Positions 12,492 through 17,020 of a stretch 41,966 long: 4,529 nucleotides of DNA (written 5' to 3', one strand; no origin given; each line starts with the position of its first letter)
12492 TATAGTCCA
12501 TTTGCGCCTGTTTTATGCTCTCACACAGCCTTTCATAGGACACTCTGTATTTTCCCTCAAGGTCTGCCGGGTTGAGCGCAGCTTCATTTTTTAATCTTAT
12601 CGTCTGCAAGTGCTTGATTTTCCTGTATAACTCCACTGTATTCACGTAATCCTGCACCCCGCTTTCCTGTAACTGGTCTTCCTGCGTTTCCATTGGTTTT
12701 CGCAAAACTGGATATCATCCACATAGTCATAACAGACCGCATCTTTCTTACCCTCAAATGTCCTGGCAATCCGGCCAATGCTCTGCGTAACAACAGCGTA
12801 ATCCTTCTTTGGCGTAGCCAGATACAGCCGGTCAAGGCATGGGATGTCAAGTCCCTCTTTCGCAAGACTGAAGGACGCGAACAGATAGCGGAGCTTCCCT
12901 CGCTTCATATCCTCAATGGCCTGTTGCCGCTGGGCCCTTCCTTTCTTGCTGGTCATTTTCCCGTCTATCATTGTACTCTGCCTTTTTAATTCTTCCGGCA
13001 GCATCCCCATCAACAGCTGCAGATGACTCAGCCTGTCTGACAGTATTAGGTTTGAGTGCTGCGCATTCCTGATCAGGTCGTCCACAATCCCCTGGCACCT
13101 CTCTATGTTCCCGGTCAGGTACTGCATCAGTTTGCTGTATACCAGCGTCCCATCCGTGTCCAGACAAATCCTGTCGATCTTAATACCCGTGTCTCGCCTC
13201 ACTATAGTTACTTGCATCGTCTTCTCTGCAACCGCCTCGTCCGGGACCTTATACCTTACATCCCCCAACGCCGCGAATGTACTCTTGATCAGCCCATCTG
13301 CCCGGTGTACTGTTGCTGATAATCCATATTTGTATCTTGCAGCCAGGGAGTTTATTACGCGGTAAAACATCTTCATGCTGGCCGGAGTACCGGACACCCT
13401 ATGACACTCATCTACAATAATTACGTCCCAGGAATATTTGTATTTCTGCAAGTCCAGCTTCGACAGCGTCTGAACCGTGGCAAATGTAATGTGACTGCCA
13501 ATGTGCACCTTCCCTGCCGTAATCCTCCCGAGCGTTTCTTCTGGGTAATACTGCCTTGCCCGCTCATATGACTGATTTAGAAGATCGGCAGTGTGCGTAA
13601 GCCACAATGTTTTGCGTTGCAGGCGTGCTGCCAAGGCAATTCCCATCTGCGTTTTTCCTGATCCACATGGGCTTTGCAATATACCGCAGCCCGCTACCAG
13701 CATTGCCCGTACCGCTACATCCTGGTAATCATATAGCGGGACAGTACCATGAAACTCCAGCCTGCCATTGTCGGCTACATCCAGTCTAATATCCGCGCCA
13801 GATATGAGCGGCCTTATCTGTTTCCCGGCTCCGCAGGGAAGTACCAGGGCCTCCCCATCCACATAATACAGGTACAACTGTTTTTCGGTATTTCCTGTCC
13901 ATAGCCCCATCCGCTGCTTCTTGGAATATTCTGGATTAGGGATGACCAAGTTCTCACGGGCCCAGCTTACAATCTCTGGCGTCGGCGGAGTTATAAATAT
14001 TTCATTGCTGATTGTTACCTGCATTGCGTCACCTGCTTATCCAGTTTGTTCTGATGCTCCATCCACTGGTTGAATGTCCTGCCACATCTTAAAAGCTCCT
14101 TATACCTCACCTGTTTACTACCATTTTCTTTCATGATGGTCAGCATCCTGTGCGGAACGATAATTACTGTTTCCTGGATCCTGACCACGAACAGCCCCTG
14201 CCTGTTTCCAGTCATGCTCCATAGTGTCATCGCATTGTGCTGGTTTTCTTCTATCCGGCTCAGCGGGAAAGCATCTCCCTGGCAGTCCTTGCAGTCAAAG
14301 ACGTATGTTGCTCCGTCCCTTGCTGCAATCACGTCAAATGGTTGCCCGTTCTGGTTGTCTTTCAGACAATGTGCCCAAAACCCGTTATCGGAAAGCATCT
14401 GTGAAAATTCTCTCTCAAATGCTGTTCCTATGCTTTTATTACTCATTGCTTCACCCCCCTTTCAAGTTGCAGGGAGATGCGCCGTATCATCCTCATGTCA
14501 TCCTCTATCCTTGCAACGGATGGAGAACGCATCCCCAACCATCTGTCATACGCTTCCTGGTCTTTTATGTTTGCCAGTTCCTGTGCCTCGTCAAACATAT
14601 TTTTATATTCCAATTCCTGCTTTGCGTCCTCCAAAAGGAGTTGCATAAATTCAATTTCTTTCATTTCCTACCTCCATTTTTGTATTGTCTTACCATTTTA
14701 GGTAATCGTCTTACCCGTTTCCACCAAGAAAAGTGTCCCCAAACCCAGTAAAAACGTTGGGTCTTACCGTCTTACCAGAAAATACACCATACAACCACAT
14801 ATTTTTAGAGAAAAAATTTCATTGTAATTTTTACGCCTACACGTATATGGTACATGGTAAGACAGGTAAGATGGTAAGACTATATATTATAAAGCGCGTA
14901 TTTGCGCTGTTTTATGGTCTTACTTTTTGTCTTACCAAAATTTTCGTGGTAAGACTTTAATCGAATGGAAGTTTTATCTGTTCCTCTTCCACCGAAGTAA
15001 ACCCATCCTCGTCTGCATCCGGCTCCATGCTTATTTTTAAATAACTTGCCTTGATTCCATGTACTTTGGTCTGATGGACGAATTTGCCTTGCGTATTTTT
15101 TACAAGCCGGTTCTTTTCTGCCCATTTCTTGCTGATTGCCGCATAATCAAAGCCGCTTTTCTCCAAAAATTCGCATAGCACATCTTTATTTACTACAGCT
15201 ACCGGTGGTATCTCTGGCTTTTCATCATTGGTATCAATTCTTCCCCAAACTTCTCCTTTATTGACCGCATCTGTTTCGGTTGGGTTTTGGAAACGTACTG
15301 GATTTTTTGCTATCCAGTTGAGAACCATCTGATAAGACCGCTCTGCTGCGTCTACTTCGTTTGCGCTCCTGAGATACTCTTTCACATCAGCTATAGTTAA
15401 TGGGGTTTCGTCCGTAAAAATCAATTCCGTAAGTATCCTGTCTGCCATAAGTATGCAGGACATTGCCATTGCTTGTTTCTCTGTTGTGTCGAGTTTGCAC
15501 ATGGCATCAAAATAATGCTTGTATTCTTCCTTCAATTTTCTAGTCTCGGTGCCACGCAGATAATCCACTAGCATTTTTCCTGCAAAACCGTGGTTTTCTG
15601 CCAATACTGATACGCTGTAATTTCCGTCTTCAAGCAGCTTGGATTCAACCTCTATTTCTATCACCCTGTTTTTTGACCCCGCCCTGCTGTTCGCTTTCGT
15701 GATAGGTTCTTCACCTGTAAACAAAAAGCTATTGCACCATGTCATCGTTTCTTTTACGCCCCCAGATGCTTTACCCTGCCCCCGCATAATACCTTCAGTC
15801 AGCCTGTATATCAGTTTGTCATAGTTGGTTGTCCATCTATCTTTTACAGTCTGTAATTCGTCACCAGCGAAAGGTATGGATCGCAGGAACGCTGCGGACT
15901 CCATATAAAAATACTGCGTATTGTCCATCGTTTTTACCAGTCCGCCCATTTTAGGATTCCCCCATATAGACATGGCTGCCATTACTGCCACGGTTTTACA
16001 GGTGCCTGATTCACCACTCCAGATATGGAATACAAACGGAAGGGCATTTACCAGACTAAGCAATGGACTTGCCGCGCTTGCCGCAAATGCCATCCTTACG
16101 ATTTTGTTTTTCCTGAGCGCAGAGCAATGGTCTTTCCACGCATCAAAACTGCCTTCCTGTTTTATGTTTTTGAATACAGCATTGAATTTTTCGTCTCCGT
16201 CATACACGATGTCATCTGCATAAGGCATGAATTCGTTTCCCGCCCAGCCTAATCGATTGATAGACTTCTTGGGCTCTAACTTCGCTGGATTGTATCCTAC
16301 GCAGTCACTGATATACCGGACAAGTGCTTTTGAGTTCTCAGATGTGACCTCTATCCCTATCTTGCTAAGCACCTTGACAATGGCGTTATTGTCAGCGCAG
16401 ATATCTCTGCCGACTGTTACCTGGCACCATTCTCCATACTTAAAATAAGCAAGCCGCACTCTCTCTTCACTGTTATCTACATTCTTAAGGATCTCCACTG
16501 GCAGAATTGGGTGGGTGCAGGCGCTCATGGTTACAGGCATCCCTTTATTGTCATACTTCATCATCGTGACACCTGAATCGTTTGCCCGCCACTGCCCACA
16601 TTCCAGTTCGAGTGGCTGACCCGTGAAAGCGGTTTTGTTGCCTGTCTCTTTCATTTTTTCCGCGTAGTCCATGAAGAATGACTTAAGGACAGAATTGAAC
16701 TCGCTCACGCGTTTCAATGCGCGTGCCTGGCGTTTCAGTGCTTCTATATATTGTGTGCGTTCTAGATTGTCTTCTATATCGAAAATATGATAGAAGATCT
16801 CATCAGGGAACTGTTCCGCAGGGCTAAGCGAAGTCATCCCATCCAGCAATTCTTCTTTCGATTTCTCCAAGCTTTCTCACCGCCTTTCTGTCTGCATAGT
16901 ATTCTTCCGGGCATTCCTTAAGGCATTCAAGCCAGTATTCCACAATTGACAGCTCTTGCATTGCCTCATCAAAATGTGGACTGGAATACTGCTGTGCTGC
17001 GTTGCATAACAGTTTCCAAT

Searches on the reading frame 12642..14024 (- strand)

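Call 25: search_protein_families(library=pfam, proteins=[window:12642-14024:-], max_evalue=0.001)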
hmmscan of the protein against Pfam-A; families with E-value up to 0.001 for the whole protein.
window:12642-14024:- (460 aa): 3 families
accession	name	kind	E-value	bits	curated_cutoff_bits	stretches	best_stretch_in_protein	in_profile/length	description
PF04851.21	ResIII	-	5.3e-22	78.9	22.5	1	96-240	3-163/164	Type III restriction enzyme, res subunit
PF00271.37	Helicase_C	-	3.8e-10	40.4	23.5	1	315-421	7-108/110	Helicase conserved C-terminal domain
PF00270.35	DEAD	-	9.2e-10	38.9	26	1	100-240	3-161/167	DEAD/DEAH box helicase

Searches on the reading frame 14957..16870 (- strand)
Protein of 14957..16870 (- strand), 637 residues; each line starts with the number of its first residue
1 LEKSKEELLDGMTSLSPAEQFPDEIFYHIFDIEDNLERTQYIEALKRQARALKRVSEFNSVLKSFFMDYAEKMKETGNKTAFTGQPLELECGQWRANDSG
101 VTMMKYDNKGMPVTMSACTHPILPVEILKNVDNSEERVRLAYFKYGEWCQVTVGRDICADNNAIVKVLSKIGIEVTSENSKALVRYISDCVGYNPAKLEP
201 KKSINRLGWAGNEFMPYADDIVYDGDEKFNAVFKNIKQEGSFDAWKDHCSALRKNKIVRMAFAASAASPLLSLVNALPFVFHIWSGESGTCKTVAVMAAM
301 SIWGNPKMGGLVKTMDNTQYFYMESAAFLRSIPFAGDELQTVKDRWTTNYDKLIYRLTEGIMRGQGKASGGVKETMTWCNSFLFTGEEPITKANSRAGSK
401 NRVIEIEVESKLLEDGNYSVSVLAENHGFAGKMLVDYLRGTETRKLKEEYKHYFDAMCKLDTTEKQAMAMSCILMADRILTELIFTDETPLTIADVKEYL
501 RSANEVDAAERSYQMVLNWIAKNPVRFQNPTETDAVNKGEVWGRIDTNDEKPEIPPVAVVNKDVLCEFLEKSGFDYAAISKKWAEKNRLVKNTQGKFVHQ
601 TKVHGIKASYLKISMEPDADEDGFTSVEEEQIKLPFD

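Call 25: search_protein_families(library=pfam, proteins=[window:14957-16870:-], max_evalue=0.001)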
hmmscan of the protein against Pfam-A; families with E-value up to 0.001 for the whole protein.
window:14957-16870:- (637 aa): 2 families
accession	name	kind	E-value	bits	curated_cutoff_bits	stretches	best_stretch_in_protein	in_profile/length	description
PF06048.17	DUF927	-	3.7e-32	112.6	22.6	1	95-375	2-282/284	Domain of unknown function (DUF927)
PF18662.7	HTH_56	-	1.9e-23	83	26.2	1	507-616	1-109/111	Cch helix turn helix domain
